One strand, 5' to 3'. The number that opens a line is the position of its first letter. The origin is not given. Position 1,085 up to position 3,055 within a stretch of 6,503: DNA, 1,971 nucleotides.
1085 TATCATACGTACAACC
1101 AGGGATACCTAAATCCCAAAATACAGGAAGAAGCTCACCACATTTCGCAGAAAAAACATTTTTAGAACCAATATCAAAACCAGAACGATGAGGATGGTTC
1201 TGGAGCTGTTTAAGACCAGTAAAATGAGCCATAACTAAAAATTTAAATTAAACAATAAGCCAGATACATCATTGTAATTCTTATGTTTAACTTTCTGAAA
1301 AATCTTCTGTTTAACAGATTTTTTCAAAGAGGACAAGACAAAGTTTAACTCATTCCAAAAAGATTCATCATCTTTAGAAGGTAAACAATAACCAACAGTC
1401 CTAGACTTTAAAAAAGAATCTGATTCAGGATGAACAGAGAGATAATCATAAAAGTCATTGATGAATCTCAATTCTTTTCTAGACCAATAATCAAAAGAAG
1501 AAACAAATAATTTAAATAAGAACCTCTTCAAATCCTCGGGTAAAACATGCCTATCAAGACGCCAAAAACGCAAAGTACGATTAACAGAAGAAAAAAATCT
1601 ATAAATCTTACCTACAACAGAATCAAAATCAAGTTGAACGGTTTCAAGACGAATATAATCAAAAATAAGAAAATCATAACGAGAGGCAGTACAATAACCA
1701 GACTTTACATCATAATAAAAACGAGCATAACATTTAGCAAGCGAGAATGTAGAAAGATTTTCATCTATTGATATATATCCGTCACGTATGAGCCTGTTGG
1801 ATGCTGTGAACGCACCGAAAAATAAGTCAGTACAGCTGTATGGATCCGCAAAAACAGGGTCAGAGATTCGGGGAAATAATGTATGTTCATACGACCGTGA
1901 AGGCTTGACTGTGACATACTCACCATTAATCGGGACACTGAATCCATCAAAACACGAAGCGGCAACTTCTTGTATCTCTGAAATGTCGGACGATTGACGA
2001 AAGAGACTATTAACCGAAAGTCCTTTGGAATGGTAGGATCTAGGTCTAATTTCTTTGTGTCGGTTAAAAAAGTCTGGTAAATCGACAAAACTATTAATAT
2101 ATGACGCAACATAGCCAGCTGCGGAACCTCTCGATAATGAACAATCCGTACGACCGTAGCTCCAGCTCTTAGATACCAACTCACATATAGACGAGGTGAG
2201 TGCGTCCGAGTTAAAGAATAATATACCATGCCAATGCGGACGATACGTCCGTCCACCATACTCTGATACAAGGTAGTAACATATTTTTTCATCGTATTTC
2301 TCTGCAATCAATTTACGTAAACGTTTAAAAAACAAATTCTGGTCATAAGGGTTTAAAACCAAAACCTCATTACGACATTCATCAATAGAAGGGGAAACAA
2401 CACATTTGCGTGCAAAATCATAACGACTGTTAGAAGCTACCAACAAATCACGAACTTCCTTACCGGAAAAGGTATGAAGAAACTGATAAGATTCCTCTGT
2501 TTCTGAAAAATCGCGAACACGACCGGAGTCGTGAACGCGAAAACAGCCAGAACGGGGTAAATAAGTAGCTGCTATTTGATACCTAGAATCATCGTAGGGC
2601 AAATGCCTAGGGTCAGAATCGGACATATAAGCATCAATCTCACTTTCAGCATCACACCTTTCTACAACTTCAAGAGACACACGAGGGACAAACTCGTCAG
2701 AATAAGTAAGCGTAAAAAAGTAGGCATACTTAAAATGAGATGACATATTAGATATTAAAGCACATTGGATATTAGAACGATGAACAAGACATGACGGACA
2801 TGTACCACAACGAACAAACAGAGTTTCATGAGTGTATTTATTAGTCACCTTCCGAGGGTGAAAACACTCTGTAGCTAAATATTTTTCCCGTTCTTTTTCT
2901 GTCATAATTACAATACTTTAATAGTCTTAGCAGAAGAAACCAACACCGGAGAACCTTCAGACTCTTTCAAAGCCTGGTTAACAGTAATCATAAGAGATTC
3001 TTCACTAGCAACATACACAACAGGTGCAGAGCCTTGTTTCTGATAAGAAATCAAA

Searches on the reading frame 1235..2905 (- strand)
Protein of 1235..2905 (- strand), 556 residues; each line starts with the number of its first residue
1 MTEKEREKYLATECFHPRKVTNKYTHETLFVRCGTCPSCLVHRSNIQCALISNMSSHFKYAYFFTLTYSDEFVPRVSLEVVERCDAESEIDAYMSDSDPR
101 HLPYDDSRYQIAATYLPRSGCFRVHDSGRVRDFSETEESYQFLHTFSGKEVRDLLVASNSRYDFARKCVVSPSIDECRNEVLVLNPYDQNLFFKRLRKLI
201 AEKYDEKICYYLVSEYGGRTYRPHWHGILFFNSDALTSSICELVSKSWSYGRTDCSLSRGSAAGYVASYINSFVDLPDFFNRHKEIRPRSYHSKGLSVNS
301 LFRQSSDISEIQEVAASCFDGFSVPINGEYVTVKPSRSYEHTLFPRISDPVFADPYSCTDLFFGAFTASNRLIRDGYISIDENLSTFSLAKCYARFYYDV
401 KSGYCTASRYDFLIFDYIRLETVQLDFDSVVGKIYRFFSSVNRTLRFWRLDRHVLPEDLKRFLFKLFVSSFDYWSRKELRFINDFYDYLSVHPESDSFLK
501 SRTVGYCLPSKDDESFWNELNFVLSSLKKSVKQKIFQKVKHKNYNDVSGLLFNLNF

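Call 12: search_protein_families(library=pfam, proteins=[window:1235-2905:-], max_evalue=0.1)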
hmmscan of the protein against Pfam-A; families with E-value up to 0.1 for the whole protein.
window:1235-2905:- (556 aa): 2 families
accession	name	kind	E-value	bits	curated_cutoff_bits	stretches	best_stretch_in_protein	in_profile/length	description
PF23343.2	REP_ORF2-G2P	-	2.3e-13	50.7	27.8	1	184-271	14-96/99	Replication-associated protein ORF2/G2P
PF21639.3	ORC5_lid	-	0.048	14.1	27.1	0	297-329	8-41/60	ORC5, lid domain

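Call 13: search_protein_families(library=phrogs, proteins=[window:1235-2905:-], max_evalue=0.1)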
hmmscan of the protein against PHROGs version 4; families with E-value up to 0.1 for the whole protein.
window:1235-2905:- (556 aa): 2 families
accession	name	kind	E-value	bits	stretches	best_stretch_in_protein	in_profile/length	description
phrog_942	-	DNA, RNA and nucleotide metabolism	1.5e-31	111.3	1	6-315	53-285/501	replication initiation protein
phrog_29197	-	unknown function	2e-10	42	2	183-231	122-169/187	-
